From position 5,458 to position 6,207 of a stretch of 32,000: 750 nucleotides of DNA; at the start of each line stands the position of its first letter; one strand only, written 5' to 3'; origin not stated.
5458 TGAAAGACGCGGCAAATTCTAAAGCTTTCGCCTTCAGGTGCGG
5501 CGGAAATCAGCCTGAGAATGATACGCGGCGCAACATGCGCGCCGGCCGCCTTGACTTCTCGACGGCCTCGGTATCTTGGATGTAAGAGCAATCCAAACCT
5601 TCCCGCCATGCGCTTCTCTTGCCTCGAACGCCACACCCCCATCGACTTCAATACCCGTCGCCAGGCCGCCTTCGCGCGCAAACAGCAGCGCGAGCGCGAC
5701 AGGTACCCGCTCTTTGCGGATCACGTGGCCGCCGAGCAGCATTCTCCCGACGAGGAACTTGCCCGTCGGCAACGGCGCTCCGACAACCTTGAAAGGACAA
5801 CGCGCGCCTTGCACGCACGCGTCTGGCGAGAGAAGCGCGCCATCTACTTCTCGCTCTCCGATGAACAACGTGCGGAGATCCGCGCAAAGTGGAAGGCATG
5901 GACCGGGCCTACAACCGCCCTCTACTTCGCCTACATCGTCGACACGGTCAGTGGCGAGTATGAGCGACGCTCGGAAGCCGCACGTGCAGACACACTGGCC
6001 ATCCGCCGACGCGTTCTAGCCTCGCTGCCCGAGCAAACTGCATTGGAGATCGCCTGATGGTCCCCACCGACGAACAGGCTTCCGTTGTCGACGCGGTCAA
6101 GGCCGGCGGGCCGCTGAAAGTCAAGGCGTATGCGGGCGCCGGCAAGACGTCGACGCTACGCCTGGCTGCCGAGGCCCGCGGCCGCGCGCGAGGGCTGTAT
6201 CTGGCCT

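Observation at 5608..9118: Translationally coupled operon: small ORF, UvrD-like helicase, DUF1173-like Cys-cluster/nuclease-like protein, FtsK-gamma winged helix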

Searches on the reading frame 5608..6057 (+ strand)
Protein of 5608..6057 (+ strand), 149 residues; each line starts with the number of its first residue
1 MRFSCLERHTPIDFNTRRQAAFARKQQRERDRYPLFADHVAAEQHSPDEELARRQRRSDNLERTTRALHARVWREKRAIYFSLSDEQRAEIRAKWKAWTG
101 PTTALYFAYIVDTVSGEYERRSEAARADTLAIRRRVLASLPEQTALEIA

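Call 3: search_protein_families(library=pfam, proteins=[window:5608-6057:+], max_evalue=0.1)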
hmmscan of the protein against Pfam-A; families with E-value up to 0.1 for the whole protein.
window:5608-6057:+ (149 aa): 0 families

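Call 4: search_protein_families(library=ncbifam, proteins=[window:5608-6057:+], max_evalue=0.1)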
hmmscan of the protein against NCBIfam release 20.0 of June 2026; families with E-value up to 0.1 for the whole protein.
window:5608-6057:+ (149 aa): 1 family
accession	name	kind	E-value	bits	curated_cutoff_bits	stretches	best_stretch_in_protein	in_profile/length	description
NF050101.1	SepX_GlpR_4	equivalog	0.0053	16.8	110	1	52-148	29-121/176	divisome protein SepX/GlpR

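Call 5: search_protein_families(library=padloc, proteins=[window:5608-6057:+], max_evalue=0.1)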
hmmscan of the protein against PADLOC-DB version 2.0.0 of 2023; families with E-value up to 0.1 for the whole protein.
window:5608-6057:+ (149 aa): 0 families

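Call 34: search_protein_families(library=phrogs, proteins=[window:5608-6057:+], max_evalue=0.01)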
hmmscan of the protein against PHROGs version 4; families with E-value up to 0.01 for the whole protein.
window:5608-6057:+ (149 aa): 0 families

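Call 69: list_cluster_members(proteins=[window:5608-6054:+, window:6057-7514:+, window:7528-8754:+, window:8747-9115:+])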
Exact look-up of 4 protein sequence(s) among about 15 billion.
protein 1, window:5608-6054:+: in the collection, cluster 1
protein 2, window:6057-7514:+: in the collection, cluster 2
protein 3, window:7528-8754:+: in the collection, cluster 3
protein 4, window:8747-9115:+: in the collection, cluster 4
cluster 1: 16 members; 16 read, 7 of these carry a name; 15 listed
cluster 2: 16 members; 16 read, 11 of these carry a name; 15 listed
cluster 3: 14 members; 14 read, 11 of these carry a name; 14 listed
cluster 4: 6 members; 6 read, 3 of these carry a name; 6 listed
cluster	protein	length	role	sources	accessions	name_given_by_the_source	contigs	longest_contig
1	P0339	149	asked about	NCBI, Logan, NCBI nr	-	-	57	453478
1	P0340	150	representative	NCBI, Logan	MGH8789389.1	MAG: hypothetical protein ACREYA_30490 [Cupriavidus necator]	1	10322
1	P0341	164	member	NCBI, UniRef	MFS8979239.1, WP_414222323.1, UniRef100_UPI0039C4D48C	hypothetical protein PO002_32940 [Cupriavidus necator] | hypothetical protein n=1 Tax=Cupriavidus necator TaxID=106590 RepID=UPI0039C4D48C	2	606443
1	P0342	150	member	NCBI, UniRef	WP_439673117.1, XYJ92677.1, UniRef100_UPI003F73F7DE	hypothetical protein AEMCBJ_34640 (plasmid) [Cupriavidus necator] | hypothetical protein n=1 Tax=Cupriavidus necator TaxID=106590 RepID=UPI003F73F7DE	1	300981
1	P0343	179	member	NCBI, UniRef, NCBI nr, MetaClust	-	-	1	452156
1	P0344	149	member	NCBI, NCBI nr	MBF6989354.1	hypothetical protein IPF36_16635 [Cupriavidus sp. IK-TO18] | hypothetical protein [Cupriavidus sp. IK-TO18]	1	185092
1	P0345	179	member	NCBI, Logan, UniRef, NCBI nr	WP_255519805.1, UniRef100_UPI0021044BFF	hypothetical protein [Cupriavidus sp. IK-TO18] | hypothetical protein n=1 Tax=Cupriavidus sp. IK-TO18 TaxID=2782182 RepID=UPI0021044BFF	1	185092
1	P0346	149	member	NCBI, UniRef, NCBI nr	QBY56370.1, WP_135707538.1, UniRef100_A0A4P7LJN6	hypothetical protein [Cupriavidus oxalaticus] | Uncharacterized protein n=1 Tax=Cupriavidus oxalaticus TaxID=96344 RepID=A0A4P7LJN6_9BURK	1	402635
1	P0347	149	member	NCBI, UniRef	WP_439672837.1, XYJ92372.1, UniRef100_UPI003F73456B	hypothetical protein AEMCBJ_33095 (plasmid) [Cupriavidus necator] | hypothetical protein n=1 Tax=Cupriavidus necator TaxID=106590 RepID=UPI003F73456B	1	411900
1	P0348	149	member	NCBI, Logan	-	-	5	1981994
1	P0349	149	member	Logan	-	-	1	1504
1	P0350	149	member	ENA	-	-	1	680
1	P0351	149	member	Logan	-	-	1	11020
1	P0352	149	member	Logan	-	-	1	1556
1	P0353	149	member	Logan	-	-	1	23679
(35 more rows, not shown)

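Call 72: search_dna_similar(query=window:5608-6057:+, collection=plasmids, mode=protein, max_rows=30, rows=spread, max_evalue=0.001)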
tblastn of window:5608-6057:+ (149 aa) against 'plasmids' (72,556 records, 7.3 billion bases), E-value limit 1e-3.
Records with a match: 219; places in all: 219; records where one place covers at least 80% of the query: 144.
Best place of each record, by identity: >=99% 2; 90-95% 2; 80-90% 1; 60-80% 9; <60% 205.
By first word of the organism name: Pseudomonas 133; Burkholderia 21; Cupriavidus 17; Comamonas 6; Salmonella 6; Paraburkholderia 5; Enterobacter 4; Ralstonia 3; Azotobacter 3; Xanthomonas 3; and 13 more.
By predicted mobility (MOB-suite, as given by PLSDB): non-mobilizable 120; conjugative 83; mobilizable 16.
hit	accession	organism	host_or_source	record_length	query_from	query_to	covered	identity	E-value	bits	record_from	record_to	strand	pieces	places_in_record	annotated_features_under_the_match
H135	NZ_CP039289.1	Cupriavidus necator H16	single cell,sludge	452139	1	149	100%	100.0%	6e-82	269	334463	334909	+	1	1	hypothetical protein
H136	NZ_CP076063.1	Cupriavidus sp. EM10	Pure-cultured cell,sewage water sludge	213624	1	149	100%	75.8%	6e-59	203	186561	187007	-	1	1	hypothetical protein | 3'-5' exonuclease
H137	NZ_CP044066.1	Cupriavidus pauculus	Homo sapiens,clinical isolate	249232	1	149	100%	55.6%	2e-33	130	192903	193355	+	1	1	hypothetical protein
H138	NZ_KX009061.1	Pseudomonas syringae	Actinidia,Bay of Plenty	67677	1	136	91%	46.3%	2e-22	99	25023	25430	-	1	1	hypothetical protein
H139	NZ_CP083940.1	Comamonas thiooxydans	single cell,American Alligator's water ...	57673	1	146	98%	39.9%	2e-17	84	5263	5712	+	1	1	hypothetical protein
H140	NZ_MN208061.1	Pseudomonas aeruginosa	-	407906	12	146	91%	38.2%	5e-12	69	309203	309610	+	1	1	hypothetical protein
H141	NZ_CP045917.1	Pseudomonas aeruginosa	Homo sapiens,lung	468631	12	146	91%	38.2%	5e-12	69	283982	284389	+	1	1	hypothetical protein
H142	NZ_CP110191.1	Pseudomonas aeruginosa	Homo sapiens,sputum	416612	12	146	91%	37.5%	1e-11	68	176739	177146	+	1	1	hypothetical protein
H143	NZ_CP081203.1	Pseudomonas aeruginosa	Severely burned patient,burn wound,burn ...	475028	12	146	91%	37.5%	1e-11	68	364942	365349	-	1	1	hypothetical protein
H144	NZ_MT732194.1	Pseudomonas aeruginosa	-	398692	12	146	91%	37.5%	1e-11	68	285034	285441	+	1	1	hypothetical protein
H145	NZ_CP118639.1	Pseudomonas aeruginosa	Homo sapiens,Urinary catheter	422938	12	146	91%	37.5%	1e-11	68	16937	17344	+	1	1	hypothetical protein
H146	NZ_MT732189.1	Pseudomonas aeruginosa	-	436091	12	146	91%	37.5%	1e-11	68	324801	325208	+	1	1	hypothetical protein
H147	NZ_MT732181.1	Pseudomonas aeruginosa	-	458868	12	146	91%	37.5%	1e-11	68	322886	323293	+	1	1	hypothetical protein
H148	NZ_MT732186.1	Pseudomonas aeruginosa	-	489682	12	146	91%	37.5%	1e-11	68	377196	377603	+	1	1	hypothetical protein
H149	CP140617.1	Stutzerimonas stutzeri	sewage sludge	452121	12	146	91%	37.5%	1e-11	68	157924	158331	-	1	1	hypothetical protein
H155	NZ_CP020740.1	Burkholderia ubonensis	soil,soil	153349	33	146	77%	43.5%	1e-16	82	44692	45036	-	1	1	hypothetical protein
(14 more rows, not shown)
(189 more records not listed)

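Call 73: get_annotated_region(hit=H138, flank=5000)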
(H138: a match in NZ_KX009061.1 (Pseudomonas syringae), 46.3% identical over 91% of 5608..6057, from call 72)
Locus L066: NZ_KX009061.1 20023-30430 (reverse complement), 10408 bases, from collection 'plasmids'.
description: Pseudomonas syringae pv. actinidiae strain RT652 plasmid pUR_RT652, complete sequence
organism: Pseudomonas syringae (NCBI taxid 103796)
taxonomy: Bacteria; Pseudomonadota; Gammaproteobacteria; Pseudomonadales; Pseudomonadaceae; Pseudomonas; Pseudomonas syringae
host: -; source: Actinidia,Bay of Plenty; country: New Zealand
typing (MOB-suite, as given by PLSDB): conjugative; replicon rep_cluster_1780; relaxase MOBF; mating-pair formation MPF_T
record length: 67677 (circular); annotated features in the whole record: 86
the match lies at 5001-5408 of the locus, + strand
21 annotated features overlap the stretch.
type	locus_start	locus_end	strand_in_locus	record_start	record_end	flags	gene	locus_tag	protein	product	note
CDS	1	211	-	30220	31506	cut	-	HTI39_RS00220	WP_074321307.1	Y-family DNA polymerase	-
CDS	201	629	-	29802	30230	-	-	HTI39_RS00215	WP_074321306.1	S24 family peptidase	-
CDS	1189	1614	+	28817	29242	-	-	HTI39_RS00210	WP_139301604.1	hypothetical protein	-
CDS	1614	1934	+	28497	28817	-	-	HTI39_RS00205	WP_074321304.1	hypothetical protein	-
CDS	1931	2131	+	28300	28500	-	-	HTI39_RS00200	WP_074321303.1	hypothetical protein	-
CDS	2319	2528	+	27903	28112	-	-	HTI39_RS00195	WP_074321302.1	hypothetical protein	-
CDS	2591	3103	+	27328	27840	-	-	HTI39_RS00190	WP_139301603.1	hypothetical protein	-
CDS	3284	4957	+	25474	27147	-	-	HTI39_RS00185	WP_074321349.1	DNA cytosine methyltransferase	-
CDS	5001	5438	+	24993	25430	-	-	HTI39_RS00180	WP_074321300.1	hypothetical protein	-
CDS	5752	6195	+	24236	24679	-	-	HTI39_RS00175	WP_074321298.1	hypothetical protein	-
CDS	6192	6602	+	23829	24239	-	-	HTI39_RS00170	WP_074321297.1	hypothetical protein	-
CDS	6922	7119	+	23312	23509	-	-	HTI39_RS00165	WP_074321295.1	transcriptional regulator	-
CDS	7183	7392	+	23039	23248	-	-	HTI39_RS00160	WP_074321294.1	hypothetical protein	-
CDS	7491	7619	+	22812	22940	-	-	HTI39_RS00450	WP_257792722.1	hypothetical protein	-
CDS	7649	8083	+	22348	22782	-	-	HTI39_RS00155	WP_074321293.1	hypothetical protein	-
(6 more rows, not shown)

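Call 74: get_annotated_region(hit=H140, flank=6000)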
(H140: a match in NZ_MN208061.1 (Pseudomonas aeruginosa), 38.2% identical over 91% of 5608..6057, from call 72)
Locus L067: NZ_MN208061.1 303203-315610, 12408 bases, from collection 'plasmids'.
description: Pseudomonas aeruginosa strain 1705-19119 plasmid p519119-DIM, complete sequence
organism: Pseudomonas aeruginosa (NCBI taxid 287)
taxonomy: Bacteria; Pseudomonadota; Gammaproteobacteria; Pseudomonadales; Pseudomonadaceae; Pseudomonas; Pseudomonas aeruginosa
host: -; source: -; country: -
typing (MOB-suite, as given by PLSDB): non-mobilizable; replicon IncQ2,rep_cluster_1115; mating-pair formation MPF_I
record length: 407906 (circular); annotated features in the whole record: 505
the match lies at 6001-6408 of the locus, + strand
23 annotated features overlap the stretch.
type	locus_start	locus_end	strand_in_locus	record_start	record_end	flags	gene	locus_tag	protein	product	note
CDS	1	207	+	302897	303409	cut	-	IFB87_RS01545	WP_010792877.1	hypothetical protein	-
CDS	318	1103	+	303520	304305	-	-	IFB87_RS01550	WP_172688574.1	hypothetical protein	-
CDS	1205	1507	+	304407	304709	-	-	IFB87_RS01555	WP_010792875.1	hypothetical protein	-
CDS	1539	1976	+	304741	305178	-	-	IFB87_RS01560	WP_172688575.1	Lar family restriction alleviation protein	-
CDS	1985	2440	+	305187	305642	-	-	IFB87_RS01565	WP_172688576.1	hypothetical protein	-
CDS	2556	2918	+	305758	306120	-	-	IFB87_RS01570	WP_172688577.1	hypothetical protein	-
CDS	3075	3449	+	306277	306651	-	-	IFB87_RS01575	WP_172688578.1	hypothetical protein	-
CDS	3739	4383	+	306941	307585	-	-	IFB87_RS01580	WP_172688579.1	hypothetical protein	-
CDS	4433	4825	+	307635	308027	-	-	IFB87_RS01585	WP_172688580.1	hypothetical protein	-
CDS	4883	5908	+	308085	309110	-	-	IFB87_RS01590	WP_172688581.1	hypothetical protein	-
CDS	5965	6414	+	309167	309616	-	-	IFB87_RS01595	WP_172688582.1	hypothetical protein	-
CDS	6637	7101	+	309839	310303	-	-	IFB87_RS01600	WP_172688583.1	hypothetical protein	-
CDS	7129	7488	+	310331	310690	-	-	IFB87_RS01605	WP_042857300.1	hypothetical protein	-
CDS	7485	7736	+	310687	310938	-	-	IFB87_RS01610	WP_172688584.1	hypothetical protein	-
CDS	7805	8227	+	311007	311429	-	-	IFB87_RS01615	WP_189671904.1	hypothetical protein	-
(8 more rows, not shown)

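Call 75: get_annotated_region(hit=H155, flank=5000)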
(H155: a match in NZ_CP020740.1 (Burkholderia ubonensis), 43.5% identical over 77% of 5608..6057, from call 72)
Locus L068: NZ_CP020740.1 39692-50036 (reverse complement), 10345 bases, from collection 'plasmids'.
description: Burkholderia ubonensis subsp. mesacidophila strain ATCC 31433 plasmid pATCC31433, complete sequence
organism: Burkholderia ubonensis (NCBI taxid 265293)
taxonomy: Bacteria; Pseudomonadota; Betaproteobacteria; Burkholderiales; Burkholderiaceae; Burkholderia; Burkholderia ubonensis
host: -; source: soil,soil; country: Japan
typing (MOB-suite, as given by PLSDB): non-mobilizable; replicon rep_cluster_1483; mating-pair formation MPF_T
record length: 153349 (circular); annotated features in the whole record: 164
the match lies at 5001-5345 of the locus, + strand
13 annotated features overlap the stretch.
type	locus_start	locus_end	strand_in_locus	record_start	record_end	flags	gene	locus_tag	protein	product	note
CDS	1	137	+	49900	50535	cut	-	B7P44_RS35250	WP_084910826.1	PRTRC system protein A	-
CDS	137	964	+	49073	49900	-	-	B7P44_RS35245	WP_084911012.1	PRTRC system ThiF family protein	-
CDS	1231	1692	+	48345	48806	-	-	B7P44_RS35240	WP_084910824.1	hypothetical protein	-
CDS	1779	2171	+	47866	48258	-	-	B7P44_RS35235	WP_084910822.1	hypothetical protein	-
CDS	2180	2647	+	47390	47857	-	-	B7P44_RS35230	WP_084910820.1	hypothetical protein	-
CDS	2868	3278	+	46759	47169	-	-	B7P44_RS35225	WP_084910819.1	hypothetical protein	-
CDS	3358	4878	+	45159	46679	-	-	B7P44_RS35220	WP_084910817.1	hypothetical protein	-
CDS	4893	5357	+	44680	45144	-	-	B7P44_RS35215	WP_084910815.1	hypothetical protein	-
CDS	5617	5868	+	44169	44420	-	-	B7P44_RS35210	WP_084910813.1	DUF3717 domain-containing protein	-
CDS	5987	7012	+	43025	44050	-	-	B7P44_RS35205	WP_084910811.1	ATP-binding protein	-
CDS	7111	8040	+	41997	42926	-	-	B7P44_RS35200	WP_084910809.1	hypothetical protein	-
CDS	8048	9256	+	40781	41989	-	-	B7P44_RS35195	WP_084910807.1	VWA-like domain-containing protein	-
CDS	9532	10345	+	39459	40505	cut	-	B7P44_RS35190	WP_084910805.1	ATPase, T2SS/T4P/T4SS family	-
